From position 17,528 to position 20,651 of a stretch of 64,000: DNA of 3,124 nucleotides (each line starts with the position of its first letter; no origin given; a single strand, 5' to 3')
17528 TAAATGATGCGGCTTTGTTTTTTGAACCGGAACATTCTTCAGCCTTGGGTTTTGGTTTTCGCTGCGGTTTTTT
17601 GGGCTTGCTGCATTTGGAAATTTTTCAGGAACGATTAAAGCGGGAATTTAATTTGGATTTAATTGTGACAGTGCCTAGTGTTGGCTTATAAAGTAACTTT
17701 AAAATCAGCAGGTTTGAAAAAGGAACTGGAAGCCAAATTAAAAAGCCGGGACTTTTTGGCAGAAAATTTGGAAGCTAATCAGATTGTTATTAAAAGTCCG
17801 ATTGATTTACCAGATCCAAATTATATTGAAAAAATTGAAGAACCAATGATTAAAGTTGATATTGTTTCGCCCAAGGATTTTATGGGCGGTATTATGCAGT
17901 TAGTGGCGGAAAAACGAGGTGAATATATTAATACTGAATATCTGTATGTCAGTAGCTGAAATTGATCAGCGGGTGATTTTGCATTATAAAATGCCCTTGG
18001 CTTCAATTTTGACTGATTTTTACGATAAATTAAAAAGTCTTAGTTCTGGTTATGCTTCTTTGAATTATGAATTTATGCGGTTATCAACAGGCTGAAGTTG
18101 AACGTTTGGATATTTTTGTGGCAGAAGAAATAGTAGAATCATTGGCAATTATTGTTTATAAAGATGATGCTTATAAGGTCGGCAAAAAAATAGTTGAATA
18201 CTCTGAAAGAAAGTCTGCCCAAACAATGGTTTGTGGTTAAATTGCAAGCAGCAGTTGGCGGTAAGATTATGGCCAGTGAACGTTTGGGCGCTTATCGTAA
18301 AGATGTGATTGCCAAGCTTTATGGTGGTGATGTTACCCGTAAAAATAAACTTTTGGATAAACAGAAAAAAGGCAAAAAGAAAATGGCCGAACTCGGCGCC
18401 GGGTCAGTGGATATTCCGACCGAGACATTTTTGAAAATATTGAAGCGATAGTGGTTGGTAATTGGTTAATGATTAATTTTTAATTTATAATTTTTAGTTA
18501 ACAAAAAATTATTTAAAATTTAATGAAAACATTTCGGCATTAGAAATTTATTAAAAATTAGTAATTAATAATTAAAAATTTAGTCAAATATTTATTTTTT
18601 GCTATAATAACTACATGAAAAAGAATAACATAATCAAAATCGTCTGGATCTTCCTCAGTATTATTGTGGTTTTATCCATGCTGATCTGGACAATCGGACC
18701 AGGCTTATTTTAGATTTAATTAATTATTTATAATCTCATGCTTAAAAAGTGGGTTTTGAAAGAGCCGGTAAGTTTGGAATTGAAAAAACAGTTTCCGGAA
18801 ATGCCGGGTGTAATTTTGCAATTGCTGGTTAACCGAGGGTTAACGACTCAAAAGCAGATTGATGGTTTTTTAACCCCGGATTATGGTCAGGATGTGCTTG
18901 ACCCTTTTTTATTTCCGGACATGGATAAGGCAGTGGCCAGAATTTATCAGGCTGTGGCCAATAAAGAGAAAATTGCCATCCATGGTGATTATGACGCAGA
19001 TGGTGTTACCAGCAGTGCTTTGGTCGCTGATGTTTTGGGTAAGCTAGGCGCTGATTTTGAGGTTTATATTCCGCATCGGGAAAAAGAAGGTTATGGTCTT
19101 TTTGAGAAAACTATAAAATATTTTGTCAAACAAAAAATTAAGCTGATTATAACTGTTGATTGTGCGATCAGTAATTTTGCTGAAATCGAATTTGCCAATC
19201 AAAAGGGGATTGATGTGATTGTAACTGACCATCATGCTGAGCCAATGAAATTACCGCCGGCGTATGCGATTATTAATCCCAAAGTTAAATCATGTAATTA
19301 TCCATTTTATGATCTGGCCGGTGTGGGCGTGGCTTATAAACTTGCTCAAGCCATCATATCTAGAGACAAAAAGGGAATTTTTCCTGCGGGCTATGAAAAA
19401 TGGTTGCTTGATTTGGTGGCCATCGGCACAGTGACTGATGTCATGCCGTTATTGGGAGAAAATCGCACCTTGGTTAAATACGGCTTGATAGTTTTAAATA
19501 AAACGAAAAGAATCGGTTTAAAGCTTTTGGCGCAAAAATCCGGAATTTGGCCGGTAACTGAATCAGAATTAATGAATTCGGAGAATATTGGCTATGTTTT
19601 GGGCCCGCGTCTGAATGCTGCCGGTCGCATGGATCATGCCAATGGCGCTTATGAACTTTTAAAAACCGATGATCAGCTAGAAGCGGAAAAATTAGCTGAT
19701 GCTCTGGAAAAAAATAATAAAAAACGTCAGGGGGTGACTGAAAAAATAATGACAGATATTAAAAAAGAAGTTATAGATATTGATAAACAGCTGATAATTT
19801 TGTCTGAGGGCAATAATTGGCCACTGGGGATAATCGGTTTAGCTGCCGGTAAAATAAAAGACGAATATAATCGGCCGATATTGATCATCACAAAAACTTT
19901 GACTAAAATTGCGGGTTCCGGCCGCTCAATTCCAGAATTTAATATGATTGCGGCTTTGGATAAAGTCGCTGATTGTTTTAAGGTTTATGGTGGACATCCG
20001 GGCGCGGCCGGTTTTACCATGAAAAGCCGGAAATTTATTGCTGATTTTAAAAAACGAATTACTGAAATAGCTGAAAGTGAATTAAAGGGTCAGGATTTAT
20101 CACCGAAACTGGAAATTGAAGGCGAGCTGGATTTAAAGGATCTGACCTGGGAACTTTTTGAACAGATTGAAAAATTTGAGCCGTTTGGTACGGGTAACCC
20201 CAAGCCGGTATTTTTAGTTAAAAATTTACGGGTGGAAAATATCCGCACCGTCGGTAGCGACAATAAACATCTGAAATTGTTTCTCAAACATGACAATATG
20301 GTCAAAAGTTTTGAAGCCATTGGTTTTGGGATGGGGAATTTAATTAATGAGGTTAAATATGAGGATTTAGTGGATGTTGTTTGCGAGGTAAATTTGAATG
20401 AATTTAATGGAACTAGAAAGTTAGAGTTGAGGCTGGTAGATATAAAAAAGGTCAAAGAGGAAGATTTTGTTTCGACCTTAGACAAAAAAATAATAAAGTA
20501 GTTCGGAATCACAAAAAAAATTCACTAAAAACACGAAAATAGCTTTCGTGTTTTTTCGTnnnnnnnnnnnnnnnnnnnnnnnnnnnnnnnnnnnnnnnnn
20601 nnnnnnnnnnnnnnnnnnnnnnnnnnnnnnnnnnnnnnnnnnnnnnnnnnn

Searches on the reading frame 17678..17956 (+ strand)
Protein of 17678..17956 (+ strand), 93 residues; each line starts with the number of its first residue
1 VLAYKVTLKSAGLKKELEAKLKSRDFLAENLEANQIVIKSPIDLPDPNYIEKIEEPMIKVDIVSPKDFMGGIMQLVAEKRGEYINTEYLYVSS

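Call 53: find_encoding_contigs(protein=window:17678-17956:+, flank=3000, max_places=10)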
Protein window:17678-17956:+ (93 aa): no gene with exactly this product is on record in the collection.

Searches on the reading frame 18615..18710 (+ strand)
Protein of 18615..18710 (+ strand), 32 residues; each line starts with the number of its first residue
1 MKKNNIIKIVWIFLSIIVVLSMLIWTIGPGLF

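Call 21: find_encoding_contigs(protein=window:18615-18710:+, flank=6000, max_places=10)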
Protein window:18615-18710:+ (32 aa): no gene with exactly this product is on record in the collection.

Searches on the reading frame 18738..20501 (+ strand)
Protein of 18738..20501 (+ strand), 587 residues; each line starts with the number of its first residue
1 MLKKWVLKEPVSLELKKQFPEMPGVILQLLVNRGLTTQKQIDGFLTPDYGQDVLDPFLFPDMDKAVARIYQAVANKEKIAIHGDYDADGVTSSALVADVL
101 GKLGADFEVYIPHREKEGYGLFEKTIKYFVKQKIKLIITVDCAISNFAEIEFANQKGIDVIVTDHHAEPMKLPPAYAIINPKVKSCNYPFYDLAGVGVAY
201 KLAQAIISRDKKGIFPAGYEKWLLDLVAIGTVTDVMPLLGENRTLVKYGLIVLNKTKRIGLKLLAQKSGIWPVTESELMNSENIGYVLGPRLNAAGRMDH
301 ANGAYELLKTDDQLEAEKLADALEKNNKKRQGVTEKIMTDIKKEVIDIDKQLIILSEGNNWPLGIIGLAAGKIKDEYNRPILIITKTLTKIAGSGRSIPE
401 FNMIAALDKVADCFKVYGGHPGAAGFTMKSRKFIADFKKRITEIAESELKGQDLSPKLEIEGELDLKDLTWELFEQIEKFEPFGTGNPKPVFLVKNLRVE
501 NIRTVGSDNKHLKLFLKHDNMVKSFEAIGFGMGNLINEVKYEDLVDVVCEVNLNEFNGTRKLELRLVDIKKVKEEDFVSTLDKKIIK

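Call 6: search_protein_families(library=pfam, proteins=[window:18738-20501:+])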
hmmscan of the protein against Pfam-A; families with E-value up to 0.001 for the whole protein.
window:18738-20501:+ (587 aa): 3 families
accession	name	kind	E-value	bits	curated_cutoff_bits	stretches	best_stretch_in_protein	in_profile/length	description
PF17768.7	RecJ_OB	-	6.9e-34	116.6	27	1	460-568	1-107/107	RecJ OB domain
PF01368.27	DHH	-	2.5e-28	99.3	28.1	1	78-231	1-125/125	DHH family, N-terminal domain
PF02272.25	DHHA1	-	1.3e-11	45.3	25.9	1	352-445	4-100/102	DHHA1 domain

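Call 14: find_related_loci(query=window:18738-20498:+, collection=genome_contigs, flank=6000)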
Query window:18738-20498:+ (587 aa) in genome_contigs; peptide patterns used: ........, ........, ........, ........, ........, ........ (x = any residue, [..] = any of these).
126 stretches matched a pattern; 6 encode a relative of the query (tblastn E <= 1e-3); 6 distinct loci.
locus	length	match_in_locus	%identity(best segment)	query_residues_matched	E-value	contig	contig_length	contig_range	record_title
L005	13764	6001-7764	87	1-586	0e+0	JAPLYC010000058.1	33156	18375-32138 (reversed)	MAG: Candidatus Parcubacteria bacterium isolate LacPavin_0920_SED3_MAG_40_21 LacPavin_0920_SED3_scaffold_3293447, whole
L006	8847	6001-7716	74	1-572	0e+0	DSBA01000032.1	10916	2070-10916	MAG TPA_asm: Candidatus Uhrbacteria bacterium isolate SpSt-1161 Ga0129302_1003417, whole genome shotgun sequence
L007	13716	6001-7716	42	4-570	6e-153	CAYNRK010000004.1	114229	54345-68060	MAG TPA_asm: uncultured Gammaproteobacteria bacterium isolate SRP077602_co8_262 genome assembly, contig: NODE_160_length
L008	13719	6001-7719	43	3-570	5e-147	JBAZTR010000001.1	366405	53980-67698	MAG: Patescibacteria group bacterium isolate SO_2017_GW1_208 NODE_201_length_366405_cov_3.417661_OW334_2017, whole genom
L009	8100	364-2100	39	3-578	6e-142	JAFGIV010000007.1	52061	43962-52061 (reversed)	MAG: Candidatus Uhrbacteria bacterium isolate Zod_Metabat.236 k87_2200227, whole genome shotgun sequence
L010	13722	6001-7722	32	1-575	2e-97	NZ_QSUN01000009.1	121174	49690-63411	Bacteroides sp. OM05-12 OM05-12.Scaf9, whole genome shotgun sequence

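Call 15: find_encoding_contigs(protein=window:18738-20498:+, flank=6000, max_places=10)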
Protein window:18738-20498:+ (587 aa): no gene with exactly this product is on record in the collection.
